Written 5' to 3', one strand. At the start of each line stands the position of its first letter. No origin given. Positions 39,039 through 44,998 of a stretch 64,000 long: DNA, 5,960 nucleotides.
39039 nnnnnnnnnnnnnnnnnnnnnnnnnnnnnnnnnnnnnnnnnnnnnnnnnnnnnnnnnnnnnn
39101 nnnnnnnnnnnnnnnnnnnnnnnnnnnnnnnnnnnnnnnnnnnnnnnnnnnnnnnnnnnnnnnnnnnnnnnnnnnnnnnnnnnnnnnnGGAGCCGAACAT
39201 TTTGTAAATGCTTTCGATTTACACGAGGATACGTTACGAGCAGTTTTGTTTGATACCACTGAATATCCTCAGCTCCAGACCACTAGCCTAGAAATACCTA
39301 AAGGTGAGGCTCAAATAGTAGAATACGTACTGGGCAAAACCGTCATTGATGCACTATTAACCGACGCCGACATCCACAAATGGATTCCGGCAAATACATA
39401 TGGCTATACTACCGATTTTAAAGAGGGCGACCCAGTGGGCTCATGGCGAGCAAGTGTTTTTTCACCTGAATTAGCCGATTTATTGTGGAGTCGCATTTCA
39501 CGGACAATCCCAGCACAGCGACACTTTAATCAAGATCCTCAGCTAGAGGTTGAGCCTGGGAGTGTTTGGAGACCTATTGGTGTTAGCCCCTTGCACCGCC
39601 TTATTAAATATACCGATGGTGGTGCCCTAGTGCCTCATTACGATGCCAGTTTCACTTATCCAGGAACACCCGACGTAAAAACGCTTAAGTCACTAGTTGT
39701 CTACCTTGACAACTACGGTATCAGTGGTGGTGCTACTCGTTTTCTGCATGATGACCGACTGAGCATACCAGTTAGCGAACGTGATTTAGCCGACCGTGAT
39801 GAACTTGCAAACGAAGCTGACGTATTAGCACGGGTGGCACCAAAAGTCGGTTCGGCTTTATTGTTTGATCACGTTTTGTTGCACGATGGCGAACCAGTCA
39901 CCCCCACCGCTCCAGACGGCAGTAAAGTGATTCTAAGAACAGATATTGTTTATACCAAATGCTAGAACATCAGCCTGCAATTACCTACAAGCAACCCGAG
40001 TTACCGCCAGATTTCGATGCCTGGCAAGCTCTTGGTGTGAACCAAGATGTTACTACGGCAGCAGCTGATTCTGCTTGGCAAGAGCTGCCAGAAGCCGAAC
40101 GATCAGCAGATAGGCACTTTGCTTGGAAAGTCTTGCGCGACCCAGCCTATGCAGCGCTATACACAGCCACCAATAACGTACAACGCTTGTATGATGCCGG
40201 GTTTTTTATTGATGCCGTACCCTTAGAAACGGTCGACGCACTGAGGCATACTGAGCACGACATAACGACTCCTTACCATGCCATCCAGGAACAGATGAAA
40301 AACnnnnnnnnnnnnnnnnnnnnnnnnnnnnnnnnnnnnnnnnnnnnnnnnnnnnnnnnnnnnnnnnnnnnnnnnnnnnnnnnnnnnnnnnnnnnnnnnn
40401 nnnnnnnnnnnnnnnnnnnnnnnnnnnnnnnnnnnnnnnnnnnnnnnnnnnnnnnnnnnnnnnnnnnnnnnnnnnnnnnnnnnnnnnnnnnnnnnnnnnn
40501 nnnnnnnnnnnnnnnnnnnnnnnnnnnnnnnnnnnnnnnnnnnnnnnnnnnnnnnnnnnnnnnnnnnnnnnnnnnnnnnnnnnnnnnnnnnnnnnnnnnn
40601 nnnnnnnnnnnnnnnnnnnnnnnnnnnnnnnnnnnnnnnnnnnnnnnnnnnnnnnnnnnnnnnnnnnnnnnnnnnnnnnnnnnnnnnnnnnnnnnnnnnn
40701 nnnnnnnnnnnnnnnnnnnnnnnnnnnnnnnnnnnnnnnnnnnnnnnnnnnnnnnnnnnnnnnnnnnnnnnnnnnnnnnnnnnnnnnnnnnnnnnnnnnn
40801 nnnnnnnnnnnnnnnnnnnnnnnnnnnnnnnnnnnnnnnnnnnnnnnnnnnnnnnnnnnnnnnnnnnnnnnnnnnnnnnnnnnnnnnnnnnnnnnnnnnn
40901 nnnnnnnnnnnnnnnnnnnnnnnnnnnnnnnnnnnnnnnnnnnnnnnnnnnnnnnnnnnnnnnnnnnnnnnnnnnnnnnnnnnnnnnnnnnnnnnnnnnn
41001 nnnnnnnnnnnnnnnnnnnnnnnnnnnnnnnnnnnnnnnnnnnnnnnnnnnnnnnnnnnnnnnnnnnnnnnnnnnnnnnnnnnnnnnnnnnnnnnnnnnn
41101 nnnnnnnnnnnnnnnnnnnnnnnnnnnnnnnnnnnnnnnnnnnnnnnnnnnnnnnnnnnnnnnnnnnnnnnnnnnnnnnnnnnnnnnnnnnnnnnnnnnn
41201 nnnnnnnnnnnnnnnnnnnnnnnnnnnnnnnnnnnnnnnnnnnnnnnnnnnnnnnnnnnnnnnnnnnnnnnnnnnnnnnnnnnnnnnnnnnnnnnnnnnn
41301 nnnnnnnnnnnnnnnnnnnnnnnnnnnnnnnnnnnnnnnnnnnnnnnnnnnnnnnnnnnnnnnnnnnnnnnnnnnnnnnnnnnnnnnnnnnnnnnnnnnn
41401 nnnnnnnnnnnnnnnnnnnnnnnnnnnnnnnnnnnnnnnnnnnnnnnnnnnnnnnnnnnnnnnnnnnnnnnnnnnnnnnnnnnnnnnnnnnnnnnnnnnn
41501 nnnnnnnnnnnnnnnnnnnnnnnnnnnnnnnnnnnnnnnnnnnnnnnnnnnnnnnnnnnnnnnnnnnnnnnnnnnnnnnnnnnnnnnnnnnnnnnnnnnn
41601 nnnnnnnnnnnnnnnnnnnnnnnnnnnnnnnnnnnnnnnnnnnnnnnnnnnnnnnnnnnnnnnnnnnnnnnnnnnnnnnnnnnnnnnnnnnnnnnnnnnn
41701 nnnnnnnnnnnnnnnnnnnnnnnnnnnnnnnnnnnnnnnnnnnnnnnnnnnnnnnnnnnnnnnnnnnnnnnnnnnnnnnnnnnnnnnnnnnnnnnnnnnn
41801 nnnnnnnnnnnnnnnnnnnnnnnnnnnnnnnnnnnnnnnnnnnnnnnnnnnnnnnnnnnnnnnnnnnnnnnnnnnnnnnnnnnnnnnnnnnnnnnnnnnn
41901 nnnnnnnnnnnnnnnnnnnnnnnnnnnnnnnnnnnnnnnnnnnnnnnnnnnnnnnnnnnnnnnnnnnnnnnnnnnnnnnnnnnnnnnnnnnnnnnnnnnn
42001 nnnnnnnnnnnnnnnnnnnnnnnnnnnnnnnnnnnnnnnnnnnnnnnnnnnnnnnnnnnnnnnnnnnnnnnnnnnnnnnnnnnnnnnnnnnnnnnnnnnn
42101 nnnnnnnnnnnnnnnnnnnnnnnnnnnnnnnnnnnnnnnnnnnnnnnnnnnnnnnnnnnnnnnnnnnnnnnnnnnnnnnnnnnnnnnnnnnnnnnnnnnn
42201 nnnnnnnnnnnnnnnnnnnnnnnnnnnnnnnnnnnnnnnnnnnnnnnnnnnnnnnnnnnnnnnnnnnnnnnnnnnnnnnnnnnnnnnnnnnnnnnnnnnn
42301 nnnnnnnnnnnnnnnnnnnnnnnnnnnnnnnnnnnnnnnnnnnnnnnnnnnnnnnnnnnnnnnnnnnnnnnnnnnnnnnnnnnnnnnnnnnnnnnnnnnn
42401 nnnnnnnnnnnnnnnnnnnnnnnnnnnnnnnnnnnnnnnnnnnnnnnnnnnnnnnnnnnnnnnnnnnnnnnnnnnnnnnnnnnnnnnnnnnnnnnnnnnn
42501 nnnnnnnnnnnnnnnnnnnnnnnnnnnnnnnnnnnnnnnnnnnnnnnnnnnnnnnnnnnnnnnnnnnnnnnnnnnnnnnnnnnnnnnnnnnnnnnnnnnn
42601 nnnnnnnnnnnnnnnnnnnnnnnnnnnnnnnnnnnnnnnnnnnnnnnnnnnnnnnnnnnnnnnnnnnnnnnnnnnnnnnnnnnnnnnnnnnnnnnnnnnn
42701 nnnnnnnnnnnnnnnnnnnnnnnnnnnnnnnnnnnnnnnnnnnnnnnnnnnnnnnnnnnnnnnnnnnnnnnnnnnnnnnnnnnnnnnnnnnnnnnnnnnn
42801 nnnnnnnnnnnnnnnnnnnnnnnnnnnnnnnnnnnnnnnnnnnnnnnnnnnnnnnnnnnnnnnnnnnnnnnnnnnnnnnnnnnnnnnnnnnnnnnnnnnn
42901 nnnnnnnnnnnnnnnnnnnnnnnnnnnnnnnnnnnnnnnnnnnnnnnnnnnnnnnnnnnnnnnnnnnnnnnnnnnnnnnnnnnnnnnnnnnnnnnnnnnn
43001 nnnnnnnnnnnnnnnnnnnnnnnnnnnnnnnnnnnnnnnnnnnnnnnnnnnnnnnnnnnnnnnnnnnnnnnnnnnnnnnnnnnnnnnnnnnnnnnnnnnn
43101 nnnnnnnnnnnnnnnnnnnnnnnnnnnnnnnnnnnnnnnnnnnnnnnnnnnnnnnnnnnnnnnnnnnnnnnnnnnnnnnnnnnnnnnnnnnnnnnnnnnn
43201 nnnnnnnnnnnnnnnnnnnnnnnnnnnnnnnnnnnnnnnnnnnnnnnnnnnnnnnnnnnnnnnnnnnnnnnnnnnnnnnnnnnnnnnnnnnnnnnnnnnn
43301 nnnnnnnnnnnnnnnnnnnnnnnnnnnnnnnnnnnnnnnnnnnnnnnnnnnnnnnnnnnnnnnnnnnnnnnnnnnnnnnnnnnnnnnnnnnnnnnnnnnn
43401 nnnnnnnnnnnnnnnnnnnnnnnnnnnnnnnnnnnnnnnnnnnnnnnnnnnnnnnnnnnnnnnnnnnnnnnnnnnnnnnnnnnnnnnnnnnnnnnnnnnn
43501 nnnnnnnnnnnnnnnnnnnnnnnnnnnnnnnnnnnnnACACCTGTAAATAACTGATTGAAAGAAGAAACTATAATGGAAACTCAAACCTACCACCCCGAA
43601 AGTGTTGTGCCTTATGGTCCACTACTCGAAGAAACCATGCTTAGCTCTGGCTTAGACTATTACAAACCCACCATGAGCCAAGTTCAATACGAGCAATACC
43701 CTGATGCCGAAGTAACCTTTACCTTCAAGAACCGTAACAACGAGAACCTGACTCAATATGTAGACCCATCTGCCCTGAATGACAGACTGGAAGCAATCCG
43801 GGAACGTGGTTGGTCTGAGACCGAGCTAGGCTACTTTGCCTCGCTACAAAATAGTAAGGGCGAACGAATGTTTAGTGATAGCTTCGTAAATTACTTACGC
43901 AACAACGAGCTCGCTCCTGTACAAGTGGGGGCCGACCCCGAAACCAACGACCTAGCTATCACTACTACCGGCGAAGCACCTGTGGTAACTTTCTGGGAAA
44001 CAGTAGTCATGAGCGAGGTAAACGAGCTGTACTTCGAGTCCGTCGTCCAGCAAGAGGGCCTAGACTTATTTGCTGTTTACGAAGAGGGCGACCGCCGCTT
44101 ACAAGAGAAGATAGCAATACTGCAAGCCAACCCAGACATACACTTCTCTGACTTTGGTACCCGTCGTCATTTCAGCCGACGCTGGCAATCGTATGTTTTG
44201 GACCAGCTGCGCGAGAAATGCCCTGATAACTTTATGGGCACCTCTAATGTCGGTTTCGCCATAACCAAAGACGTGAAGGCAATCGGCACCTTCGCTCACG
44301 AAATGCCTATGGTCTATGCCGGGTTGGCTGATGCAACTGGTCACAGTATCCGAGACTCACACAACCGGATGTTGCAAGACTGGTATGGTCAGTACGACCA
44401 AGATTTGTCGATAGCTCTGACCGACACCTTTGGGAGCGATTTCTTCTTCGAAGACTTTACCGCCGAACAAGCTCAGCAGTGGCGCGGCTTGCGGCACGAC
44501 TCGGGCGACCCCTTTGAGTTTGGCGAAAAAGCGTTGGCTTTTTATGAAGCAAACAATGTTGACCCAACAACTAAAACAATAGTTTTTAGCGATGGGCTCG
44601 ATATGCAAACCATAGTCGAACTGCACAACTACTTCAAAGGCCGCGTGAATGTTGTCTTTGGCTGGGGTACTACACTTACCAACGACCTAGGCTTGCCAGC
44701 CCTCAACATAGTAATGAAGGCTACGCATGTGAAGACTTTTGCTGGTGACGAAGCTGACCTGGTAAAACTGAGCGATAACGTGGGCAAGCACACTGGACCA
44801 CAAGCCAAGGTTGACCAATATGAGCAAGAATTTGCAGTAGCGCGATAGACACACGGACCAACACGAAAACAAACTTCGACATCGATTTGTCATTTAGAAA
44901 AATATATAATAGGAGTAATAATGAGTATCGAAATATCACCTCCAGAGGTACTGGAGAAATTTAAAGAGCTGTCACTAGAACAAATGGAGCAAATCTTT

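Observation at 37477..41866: Translationally coupled racemase / NadE-like-2OG-oxygenase / NMNAT-PRTase module: candidate uncharacterised pyridine-dinucleotide-type pathway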

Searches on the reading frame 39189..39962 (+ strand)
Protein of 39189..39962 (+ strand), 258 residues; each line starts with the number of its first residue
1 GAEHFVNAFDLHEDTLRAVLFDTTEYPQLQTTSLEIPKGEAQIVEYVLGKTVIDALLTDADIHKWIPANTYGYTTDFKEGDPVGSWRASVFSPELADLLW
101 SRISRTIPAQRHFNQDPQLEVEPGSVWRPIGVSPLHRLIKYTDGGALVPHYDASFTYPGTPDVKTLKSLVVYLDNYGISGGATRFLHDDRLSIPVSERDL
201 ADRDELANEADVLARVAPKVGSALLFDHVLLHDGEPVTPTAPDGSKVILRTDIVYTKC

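Call 15: search_protein_families(library=pfam, proteins=[window:39189-39962:+], max_evalue=1)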
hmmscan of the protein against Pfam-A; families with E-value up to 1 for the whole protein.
window:39189-39962:+ (258 aa): 2 families
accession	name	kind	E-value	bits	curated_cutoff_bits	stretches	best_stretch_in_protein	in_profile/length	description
PF13640.12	2OG-FeII_Oxy_3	-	5.4e-06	27.7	27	1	138-240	3-87/98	2OG-Fe(II) oxygenase superfamily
PF05721.19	PhyH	-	0.002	18.9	22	1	132-237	89-205/213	Phytanoyl-CoA dioxygenase (PhyH)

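Call 43: predict_structure(alignment_id=A3)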
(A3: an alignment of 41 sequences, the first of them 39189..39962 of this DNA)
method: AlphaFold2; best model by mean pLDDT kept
length: 258 residues; sequences in the alignment: 41
mean_pLDDT: 95.0   pTM: 0.92
mean pLDDT of the five models: 95.0, 94.1, 93.9, 93.8, 93.8
residues with pLDDT >= 90: 238; 70-90: 17; 50-70: 3; < 50: 0
segments of 3 or more residues with pLDDT < 50: none
pLDDT, mean of each block of 10 residues (from residue 1): 80 98 93 95 97 98 96 92 95 98 97 90 96 98 92 94 97 97 96 93 94 96 97 97 97 98
secondary structure, 60 per line:
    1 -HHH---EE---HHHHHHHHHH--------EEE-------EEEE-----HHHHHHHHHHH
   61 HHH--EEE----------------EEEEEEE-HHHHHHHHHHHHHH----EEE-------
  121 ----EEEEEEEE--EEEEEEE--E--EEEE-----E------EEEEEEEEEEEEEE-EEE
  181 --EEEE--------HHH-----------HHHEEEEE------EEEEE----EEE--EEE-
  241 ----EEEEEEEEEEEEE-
elements in order: H13-22 E31-33 E41-44 H50-63 E66-68 E85-91 H93-106 E111-113 E125-132 E135-141 E147-150 E163-176 E178-180 E183-186 E212-216 E223-227 E232-234 E237-239 E245-257

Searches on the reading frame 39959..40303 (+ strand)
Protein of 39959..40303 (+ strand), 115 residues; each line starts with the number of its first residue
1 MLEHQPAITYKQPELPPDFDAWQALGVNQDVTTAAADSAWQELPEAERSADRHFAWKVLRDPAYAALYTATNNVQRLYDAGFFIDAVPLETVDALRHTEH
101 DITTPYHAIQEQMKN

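Call 15: search_protein_families(library=pfam, proteins=[window:39959-40303:+], max_evalue=1)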
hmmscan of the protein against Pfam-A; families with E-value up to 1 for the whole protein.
window:39959-40303:+ (115 aa): 1 family
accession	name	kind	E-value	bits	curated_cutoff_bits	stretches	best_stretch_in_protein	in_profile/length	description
PF03283.19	PAE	-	0.11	12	26.6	1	66-111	171-215/355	Pectinacetylesterase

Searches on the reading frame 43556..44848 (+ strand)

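Call 3: search_protein_families(library=pfam, proteins=[window:43556-44848:+], max_evalue=0.01)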
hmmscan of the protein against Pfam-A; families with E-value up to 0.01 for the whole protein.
window:43556-44848:+ (430 aa): 2 families
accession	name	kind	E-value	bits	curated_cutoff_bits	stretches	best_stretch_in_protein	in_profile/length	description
PF04095.22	NAPRTase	-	7.2e-56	190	20.8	1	196-428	2-237/239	Nicotinate phosphoribosyltransferase (NAPRTase) family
PF17767.7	NAPRTase_N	-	2.3e-16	60.7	32.6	1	34-156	4-125/125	Nicotinate phosphoribosyltransferase (NAPRTase) N-terminal domain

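Call 4: search_protein_families(library=ncbifam, proteins=[window:43556-44848:+], max_evalue=0.01)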
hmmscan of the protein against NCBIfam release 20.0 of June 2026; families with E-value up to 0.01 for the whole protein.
window:43556-44848:+ (430 aa): 9 families
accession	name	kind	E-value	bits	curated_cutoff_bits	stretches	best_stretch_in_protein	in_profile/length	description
NF003704.0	PRK05321.1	subfamily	2e-115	386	379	1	33-425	16-387/398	nicotinate phosphoribosyltransferase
TIGR01514.1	NAPRTase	equivalog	2.4e-90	303.5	269.55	1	33-424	8-393/399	nicotinate phosphoribosyltransferase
TIGR01513.1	NAPRTase_put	equivalog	3.4e-16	59.2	297.4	1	33-418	4-349/452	nicotinate phosphoribosyltransferase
NF006695.0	PRK09243.1-2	equivalog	4.4e-15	55.3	469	2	222-418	175-360/480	nicotinate phosphoribosyltransferase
NF006696.0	PRK09243.1-3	equivalog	1.4e-11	43.7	503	1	191-393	152-338/451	nicotinate phosphoribosyltransferase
NF006694.0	PRK09243.1-1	equivalog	1.3e-09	37.2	663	1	199-418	156-360/485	nicotinate phosphoribosyltransferase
NF009131.0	PRK12484.1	equivalog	4.5e-09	35.5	330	2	218-418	170-351/455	nicotinate phosphoribosyltransferase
NF006697.0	PRK09243.1-4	equivalog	2.5e-08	32.9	776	1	308-418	255-361/488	nicotinate phosphoribosyltransferase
NF006698.0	PRK09243.1-5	equivalog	8e-05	21.6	531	1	226-418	187-355/440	nicotinate phosphoribosyltransferase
